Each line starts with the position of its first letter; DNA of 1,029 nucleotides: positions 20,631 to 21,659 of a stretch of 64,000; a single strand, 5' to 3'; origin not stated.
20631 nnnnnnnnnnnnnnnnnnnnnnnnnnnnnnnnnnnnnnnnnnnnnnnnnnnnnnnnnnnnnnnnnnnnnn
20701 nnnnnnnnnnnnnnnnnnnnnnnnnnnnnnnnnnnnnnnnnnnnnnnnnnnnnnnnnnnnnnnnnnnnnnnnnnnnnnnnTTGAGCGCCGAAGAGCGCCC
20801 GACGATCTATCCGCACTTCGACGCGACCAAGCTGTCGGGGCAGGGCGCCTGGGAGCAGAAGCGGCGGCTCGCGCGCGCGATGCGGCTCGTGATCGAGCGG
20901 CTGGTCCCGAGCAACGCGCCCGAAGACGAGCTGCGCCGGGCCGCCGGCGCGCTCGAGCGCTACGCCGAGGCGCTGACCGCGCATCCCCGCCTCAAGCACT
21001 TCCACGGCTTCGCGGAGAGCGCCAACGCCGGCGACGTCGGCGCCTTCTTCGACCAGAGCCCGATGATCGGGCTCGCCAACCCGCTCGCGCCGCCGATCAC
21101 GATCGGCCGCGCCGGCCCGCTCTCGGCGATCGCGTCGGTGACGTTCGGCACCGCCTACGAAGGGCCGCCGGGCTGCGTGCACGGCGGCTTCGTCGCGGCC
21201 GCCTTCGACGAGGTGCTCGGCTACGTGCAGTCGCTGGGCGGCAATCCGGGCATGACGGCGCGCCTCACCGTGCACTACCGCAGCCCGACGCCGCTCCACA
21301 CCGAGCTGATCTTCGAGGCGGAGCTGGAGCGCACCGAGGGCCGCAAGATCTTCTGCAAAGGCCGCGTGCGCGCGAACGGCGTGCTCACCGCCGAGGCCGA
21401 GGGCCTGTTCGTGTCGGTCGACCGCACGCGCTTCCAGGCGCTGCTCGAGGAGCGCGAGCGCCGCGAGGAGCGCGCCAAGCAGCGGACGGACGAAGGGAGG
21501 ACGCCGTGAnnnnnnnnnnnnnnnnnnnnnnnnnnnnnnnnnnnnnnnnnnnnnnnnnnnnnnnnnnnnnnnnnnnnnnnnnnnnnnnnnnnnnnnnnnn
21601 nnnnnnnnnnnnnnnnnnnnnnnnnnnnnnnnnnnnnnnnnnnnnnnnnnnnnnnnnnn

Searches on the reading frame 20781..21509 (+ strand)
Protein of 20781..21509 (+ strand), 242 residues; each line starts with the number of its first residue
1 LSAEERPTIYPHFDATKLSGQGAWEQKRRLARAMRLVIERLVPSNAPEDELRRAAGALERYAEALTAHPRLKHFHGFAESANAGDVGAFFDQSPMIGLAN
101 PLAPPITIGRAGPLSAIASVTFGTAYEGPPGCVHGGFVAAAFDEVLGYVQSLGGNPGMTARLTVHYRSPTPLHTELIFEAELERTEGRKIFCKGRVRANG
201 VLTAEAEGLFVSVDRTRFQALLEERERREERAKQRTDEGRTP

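Call 82: search_protein_families(library=pfam, proteins=[window:20781-21509:+], max_evalue=0.001)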
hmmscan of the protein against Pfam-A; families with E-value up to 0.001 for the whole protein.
window:20781-21509:+ (242 aa): 2 families
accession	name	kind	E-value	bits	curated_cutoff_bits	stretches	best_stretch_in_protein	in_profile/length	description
PF03061.28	4HBT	-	5.8e-08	33.4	20.6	1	131-199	2-73/79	Thioesterase superfamily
PF22636.2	FlK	-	0.00098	19.7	27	0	154-205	41-92/103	Fluoroacetyl-CoA-specific thioesterase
